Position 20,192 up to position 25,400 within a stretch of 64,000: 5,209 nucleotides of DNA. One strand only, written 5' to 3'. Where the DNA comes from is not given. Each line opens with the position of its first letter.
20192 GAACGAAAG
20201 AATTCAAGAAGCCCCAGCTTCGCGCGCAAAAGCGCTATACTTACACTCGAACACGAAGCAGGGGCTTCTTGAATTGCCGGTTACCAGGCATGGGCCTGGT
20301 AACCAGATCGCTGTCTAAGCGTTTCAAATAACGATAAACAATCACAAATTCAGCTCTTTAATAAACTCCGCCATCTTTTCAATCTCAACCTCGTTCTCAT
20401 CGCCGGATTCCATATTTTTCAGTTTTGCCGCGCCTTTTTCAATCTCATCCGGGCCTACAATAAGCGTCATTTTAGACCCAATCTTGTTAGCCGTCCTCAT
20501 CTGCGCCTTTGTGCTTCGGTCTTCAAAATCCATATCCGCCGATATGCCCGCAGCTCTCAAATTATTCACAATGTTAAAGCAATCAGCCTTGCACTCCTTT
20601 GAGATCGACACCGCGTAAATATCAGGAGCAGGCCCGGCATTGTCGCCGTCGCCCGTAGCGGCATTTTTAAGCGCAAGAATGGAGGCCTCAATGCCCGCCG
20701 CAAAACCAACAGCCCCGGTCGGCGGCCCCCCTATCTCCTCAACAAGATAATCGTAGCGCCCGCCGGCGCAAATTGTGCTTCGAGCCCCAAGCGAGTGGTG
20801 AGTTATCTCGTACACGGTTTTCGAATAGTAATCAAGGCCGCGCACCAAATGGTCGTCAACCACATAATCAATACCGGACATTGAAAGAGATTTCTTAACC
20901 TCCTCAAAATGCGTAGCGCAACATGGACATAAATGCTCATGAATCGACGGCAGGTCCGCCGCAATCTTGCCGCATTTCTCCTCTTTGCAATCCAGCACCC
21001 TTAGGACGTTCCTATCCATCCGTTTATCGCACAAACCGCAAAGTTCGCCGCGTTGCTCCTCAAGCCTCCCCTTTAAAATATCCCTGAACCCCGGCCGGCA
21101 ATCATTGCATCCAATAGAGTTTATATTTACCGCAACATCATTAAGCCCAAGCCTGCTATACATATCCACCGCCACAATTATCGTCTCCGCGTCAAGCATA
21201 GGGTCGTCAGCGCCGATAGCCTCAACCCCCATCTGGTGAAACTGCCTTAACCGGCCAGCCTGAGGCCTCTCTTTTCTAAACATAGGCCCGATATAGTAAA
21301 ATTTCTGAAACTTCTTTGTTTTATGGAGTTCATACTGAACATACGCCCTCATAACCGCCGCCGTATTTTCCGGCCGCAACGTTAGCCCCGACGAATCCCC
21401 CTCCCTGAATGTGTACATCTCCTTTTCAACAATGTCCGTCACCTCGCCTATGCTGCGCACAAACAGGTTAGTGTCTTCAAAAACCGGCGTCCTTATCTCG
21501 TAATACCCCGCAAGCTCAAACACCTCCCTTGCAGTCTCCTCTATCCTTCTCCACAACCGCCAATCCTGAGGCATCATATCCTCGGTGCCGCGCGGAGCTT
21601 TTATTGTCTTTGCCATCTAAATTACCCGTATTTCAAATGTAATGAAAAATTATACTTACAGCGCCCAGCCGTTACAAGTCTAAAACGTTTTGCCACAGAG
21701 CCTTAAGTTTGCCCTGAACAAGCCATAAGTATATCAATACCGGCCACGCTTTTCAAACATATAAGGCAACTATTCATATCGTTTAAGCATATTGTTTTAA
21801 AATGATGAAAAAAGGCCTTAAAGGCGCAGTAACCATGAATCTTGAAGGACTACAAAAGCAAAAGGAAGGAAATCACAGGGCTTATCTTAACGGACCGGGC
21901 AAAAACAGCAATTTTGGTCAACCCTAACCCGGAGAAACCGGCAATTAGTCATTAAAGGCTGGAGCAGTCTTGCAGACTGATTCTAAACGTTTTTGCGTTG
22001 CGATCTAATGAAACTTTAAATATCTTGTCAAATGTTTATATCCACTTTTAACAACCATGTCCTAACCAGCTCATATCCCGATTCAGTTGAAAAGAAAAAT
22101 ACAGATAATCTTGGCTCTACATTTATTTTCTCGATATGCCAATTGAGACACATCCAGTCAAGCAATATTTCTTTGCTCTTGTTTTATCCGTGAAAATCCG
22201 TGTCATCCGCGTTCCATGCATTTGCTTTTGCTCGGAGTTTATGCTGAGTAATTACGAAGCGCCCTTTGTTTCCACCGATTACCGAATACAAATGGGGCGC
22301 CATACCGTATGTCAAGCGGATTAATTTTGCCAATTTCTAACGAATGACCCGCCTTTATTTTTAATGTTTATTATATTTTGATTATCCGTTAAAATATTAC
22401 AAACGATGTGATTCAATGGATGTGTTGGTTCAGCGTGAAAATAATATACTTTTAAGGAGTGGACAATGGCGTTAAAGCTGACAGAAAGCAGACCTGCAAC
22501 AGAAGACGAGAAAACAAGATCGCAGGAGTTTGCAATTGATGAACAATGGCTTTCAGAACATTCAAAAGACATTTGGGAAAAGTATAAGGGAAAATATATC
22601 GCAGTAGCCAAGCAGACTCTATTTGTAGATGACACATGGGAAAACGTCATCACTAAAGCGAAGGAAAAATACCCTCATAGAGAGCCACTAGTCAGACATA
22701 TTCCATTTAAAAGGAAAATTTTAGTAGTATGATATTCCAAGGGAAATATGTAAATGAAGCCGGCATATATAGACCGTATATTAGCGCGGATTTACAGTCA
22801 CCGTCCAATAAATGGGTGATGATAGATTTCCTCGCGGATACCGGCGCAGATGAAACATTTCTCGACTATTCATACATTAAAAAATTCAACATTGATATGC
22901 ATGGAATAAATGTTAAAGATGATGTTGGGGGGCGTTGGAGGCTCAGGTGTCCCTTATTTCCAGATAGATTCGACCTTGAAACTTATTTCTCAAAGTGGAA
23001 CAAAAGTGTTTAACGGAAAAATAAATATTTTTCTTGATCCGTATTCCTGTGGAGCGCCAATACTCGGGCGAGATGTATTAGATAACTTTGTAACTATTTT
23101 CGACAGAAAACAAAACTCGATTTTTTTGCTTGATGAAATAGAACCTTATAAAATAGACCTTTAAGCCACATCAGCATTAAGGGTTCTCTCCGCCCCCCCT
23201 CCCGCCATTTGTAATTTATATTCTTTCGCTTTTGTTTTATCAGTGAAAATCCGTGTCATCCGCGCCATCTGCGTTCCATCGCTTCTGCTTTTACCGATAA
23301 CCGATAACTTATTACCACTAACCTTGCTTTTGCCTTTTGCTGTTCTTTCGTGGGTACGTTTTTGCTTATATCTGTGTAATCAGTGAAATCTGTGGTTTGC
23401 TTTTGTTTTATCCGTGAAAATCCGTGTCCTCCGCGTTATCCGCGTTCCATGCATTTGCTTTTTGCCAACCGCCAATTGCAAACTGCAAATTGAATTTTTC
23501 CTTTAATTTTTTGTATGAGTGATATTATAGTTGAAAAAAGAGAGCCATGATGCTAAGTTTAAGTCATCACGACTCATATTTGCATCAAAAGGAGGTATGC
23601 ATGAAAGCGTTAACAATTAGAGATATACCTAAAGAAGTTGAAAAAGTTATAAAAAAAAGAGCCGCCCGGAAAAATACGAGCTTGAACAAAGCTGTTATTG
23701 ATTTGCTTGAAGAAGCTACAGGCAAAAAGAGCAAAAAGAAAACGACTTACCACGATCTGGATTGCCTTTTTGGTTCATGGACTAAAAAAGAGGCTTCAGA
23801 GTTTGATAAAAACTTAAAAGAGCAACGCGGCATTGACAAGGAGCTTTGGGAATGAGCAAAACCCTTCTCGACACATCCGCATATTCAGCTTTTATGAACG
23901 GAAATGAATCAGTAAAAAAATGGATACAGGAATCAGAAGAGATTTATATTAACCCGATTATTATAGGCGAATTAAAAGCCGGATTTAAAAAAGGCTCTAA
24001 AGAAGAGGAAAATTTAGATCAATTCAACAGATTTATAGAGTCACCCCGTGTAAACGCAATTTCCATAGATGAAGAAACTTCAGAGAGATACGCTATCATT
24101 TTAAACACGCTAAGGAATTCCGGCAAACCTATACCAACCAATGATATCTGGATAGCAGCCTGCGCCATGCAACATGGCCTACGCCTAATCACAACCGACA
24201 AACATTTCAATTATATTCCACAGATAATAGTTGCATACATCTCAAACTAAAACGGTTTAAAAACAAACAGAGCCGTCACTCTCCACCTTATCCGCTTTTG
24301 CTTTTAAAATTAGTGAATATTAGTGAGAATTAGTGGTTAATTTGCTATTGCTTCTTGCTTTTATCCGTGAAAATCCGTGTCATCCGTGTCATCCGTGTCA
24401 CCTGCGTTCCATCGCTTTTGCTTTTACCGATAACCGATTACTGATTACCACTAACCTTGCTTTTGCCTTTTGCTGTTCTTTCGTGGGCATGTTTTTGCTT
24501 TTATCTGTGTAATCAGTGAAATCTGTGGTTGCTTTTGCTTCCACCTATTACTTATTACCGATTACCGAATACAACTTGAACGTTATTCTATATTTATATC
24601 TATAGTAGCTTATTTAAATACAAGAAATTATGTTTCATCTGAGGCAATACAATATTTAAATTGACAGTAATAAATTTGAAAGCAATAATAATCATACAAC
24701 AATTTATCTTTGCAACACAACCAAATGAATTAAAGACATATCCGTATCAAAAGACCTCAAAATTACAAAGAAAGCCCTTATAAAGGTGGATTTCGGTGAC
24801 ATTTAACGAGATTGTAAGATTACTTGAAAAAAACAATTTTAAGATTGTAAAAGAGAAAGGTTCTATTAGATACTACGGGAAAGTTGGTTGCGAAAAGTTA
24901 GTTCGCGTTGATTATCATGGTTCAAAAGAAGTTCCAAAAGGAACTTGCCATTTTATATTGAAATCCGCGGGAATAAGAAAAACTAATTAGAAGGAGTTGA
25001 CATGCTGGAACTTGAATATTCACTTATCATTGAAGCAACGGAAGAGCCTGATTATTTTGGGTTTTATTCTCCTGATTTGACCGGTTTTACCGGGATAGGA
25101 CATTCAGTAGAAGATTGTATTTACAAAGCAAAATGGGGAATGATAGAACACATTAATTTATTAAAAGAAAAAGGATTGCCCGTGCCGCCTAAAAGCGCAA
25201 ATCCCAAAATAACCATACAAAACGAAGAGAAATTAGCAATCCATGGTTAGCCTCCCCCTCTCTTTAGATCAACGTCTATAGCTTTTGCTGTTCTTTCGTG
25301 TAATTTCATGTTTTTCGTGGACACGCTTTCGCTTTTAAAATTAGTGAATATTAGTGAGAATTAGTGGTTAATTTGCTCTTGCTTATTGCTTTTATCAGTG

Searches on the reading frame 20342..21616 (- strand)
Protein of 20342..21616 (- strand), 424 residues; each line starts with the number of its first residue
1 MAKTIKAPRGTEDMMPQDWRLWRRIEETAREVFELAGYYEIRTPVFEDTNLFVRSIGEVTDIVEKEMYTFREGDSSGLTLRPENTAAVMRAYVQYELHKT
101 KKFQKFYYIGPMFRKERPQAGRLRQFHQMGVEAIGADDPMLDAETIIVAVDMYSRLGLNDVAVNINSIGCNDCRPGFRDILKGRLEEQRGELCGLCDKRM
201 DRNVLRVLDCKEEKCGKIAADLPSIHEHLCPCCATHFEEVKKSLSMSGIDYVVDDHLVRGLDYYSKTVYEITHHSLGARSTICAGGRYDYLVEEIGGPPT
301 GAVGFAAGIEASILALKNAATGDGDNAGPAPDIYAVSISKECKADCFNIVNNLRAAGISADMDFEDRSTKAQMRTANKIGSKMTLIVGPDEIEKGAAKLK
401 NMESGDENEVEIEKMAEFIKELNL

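Call 76: search_protein_families(library=pfam, proteins=[window:20342-21616:-], max_evalue=0.01)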
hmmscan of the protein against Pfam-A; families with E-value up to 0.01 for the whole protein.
window:20342-21616:- (424 aa): 6 families
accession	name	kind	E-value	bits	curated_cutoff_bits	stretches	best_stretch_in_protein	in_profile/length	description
PF13393.11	tRNA-synt_His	-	2.9e-40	138.8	25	1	10-310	1-306/308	Histidyl-tRNA synthetase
PF03129.25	HGTP_anticodon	-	4.4e-16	59.3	21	1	336-422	5-94/94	Anticodon binding domain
PF00587.30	tRNA-synt_2b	-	1.3e-13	51.8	29.3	1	68-296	1-146/179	tRNA synthetase class II core domain (G, H, P, S and T)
PF12745.12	HGTP_anticodon2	-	0.00012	22.1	24.4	1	332-420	7-101/261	Anticodon binding domain of tRNAs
PF00152.25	tRNA-synt_2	-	0.00064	19.3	25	1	23-134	26-122/308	tRNA synthetases class II (D, K and N)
PF01409.25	tRNA-synt_2d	-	0.0013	18.7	19.8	1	21-156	18-153/246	tRNA synthetases class II core domain (F)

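Call 94: find_encoding_contigs(protein=window:20342-21616:-, flank=10000, max_places=6)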
Protein window:20342-21616:- (424 aa): 2 contigs read that carry it; 2 places shown.
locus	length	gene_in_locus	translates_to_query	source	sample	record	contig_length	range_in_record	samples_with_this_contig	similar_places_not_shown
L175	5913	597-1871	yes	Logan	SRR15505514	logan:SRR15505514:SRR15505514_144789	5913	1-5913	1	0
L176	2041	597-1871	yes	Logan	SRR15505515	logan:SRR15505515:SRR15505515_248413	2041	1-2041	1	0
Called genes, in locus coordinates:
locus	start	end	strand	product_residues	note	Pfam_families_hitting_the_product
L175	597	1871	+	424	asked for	PF13393:tRNA-synt_His, PF00587:tRNA-synt_2b, PF13393:tRNA-synt_His, PF03129:HGTP_anticodon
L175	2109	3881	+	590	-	PF01336:tRNA_anti-codon, PF00152:tRNA-synt_2, PF02938:GAD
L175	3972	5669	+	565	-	PF03109:ABC1, PF01636:APH (faint), PF27536:UbiB_helical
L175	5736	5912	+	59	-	?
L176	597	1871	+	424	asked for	PF13393:tRNA-synt_His, PF00587:tRNA-synt_2b, PF13393:tRNA-synt_His, PF03129:HGTP_anticodon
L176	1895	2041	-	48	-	?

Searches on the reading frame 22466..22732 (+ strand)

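Call 48: search_protein_families(library=ncbifam, proteins=[window:22466-22732:+], max_evalue=0.01)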
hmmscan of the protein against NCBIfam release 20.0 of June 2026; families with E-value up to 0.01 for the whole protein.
window:22466-22732:+ (88 aa): 0 families

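Call 76: search_protein_families(library=pfam, proteins=[window:22466-22732:+], max_evalue=0.01)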
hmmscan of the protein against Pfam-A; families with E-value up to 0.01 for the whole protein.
window:22466-22732:+ (88 aa): 1 family
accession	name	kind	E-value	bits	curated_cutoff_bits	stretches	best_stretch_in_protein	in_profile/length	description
PF18929.5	DUF5678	-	9.4e-09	35.4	23.2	1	37-80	3-47/49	Family of unknown function (DUF5678)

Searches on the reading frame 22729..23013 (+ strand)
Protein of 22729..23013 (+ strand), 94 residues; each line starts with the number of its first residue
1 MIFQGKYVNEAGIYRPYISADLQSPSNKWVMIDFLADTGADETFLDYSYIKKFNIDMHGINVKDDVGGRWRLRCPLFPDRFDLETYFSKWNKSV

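Call 48: search_protein_families(library=ncbifam, proteins=[window:22729-23013:+], max_evalue=0.01)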
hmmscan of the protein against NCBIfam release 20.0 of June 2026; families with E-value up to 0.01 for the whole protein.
window:22729-23013:+ (94 aa): 0 families

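Call 102: search_protein_families(library=pfam, proteins=[window:22729-23013:+], max_evalue=10)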
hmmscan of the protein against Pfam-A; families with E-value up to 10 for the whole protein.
window:22729-23013:+ (94 aa): 2 families
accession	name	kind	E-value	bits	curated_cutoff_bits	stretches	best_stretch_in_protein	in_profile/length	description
PF13975.11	gag-asp_proteas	-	0.046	14.7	28.2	1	32-59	10-37/92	gag-polyprotein putative aspartyl protease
PF13650.11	Asp_protease_2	-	0.057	14.6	24.3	1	32-59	10-37/90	Aspartyl protease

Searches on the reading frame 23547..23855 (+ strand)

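Call 48: search_protein_families(library=ncbifam, proteins=[window:23547-23855:+], max_evalue=0.01)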
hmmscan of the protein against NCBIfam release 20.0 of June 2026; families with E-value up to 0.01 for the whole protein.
window:23547-23855:+ (102 aa): 1 family
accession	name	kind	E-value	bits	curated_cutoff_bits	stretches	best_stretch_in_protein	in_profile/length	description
NF050181.1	TA_anti_VapB_Myco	equivalog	0.0078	16.7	60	1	19-72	1-53/72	type II toxin-antitoxin system VapB family antitoxin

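Call 102: search_protein_families(library=pfam, proteins=[window:23547-23855:+], max_evalue=10)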
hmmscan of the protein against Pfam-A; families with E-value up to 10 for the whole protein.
window:23547-23855:+ (102 aa): 4 families
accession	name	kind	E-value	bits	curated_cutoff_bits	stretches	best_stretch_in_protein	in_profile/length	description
PF22513.2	FitA-like_RHH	-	1.7e-08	34.7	27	1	21-57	2-38/39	Antitoxin FitA-like, ribbon-helix-helix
PF02697.20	VAPB_antitox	-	0.0018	19.5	27.9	1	42-94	19-65/69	Putative antitoxin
PF19891.5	DUF6364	-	0.043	14.7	27.3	1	26-92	8-68/70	Family of unknown function (DUF6364)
PF03869.20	Arc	-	0.067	13.5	20.4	1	27-62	11-46/50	Arc-like DNA binding domain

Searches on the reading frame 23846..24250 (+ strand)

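Call 48: search_protein_families(library=ncbifam, proteins=[window:23846-24250:+], max_evalue=0.01)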
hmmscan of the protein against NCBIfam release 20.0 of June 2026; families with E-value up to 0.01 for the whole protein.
window:23846-24250:+ (134 aa): 3 families
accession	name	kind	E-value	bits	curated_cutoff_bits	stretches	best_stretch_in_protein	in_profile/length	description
NF047863.1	VapCLeptosp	equivalog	5.5e-15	55.8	140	1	8-128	3-125/130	type II toxin-antitoxin system tRNA(fMet)-specific endonuclease VapC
NF047959.1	TA_toxin_VapC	equivalog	4.5e-14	52.6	80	1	7-127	2-122/125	type II toxin-antitoxin system VapC family toxin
NF010285.0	PRK13725.1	subfamily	8.4e-05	22.5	143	1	4-127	2-126/132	tRNA(fMet)-specific endonuclease VapC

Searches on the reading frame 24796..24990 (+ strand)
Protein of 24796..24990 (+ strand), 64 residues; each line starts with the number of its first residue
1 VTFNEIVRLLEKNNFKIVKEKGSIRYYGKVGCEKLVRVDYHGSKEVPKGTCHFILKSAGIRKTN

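Call 48: search_protein_families(library=ncbifam, proteins=[window:24796-24990:+], max_evalue=0.01)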
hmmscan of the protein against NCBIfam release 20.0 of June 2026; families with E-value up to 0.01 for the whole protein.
window:24796-24990:+ (64 aa): 0 families

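Call 76: search_protein_families(library=pfam, proteins=[window:24796-24990:+], max_evalue=0.01)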
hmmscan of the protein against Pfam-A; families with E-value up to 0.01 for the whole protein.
window:24796-24990:+ (64 aa): 1 family
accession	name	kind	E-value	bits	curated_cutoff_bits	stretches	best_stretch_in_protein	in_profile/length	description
PF07927.17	HicA_toxin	-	8.3e-11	42.3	27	1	4-60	2-58/58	HicA toxin of bacterial toxin-antitoxin,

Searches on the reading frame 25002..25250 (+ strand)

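Call 48: search_protein_families(library=ncbifam, proteins=[window:25002-25250:+], max_evalue=0.01)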
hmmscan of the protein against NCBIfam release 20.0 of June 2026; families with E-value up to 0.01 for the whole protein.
window:25002-25250:+ (82 aa): 0 families

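Call 102: search_protein_families(library=pfam, proteins=[window:25002-25250:+], max_evalue=10)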
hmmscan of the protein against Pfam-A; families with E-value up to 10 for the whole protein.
window:25002-25250:+ (82 aa): 1 family
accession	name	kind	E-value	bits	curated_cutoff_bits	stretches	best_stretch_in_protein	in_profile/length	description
PF15919.11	HicB_lk_antitox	-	0.00036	21.1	27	1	6-66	1-60/123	HicB_like antitoxin of bacterial toxin-antitoxin system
